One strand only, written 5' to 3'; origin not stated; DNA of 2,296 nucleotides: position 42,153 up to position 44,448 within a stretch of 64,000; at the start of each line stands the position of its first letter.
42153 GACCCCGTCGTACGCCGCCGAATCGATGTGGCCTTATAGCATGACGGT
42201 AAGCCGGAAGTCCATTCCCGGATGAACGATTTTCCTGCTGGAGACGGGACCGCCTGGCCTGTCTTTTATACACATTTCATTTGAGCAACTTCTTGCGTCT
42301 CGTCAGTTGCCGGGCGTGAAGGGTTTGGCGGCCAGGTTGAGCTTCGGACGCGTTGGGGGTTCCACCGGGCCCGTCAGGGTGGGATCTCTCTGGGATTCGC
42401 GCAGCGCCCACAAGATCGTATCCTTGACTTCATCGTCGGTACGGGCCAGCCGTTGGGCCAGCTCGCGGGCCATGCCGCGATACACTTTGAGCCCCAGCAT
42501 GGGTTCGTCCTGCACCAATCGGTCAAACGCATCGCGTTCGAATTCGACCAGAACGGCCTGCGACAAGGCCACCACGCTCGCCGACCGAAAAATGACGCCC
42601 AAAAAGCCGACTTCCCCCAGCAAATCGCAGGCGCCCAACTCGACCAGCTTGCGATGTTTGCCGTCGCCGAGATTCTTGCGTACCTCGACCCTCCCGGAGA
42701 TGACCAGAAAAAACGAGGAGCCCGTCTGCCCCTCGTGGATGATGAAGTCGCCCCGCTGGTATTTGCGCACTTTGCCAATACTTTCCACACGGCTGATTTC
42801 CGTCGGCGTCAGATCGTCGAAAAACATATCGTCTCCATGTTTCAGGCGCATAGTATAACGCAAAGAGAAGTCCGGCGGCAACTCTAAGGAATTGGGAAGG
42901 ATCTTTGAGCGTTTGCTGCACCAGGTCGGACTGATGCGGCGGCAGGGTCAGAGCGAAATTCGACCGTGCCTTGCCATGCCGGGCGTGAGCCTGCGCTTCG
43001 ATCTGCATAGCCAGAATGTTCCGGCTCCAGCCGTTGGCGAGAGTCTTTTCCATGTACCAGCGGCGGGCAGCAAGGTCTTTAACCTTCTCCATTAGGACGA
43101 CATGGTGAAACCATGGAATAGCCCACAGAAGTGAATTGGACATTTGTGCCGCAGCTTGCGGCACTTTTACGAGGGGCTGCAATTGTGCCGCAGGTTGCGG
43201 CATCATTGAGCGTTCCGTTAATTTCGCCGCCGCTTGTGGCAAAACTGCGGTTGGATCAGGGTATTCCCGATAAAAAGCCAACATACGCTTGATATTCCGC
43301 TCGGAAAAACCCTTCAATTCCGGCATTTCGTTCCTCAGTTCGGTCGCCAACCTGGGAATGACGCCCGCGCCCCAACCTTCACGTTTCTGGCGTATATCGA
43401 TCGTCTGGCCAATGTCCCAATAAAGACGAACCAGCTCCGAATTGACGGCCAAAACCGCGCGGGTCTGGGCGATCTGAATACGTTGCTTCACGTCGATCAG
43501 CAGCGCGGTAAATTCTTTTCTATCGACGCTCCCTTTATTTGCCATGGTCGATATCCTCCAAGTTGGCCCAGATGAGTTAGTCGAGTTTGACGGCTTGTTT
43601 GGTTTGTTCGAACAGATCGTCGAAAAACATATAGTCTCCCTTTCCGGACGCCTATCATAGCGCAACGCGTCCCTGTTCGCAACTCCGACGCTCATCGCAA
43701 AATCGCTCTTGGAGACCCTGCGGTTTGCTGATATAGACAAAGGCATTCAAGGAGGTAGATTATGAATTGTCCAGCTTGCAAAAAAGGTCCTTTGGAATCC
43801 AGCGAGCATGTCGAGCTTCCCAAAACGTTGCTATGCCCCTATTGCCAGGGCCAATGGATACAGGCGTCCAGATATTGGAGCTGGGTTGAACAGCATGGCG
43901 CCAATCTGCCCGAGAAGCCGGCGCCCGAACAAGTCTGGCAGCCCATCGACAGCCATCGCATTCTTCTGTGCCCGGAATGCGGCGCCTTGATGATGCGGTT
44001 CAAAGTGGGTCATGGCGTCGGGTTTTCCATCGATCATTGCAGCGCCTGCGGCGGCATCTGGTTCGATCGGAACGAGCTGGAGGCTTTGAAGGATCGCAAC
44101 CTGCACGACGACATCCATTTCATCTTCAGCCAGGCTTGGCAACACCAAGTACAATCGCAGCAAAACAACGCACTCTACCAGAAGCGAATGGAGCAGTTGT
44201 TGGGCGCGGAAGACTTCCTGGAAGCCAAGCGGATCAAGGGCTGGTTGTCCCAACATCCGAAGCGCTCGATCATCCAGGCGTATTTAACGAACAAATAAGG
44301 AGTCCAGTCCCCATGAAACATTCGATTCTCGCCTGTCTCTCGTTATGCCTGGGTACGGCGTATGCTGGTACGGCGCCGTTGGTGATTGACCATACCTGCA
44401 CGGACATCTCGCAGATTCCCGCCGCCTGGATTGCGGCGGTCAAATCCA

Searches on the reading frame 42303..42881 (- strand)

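Call 92: search_protein_families(library=pfam, proteins=[window:42303-42881:-], max_evalue=0.001)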
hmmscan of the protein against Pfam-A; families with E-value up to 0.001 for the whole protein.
window:42303-42881:- (192 aa): 1 family
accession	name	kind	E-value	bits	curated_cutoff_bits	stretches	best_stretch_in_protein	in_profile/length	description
PF00027.35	cNMP_binding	-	6.6e-21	74.5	27.5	1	39-125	2-88/89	Cyclic nucleotide-binding domain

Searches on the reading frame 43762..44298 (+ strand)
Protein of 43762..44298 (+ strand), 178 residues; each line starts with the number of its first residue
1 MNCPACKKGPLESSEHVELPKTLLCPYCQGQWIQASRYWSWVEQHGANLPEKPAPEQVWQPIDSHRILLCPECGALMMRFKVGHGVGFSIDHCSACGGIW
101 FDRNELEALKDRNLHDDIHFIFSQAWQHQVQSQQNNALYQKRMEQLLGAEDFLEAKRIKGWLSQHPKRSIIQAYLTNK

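Call 92: search_protein_families(library=pfam, proteins=[window:43762-44298:+], max_evalue=0.001)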
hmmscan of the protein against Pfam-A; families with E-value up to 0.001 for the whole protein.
window:43762-44298:+ (178 aa): 1 family
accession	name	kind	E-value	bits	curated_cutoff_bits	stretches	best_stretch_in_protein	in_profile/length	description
PF13453.11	Zn_ribbon_TFIIB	-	6.6e-18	64.3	22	2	70-112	2-41/41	Transcription factor zinc-finger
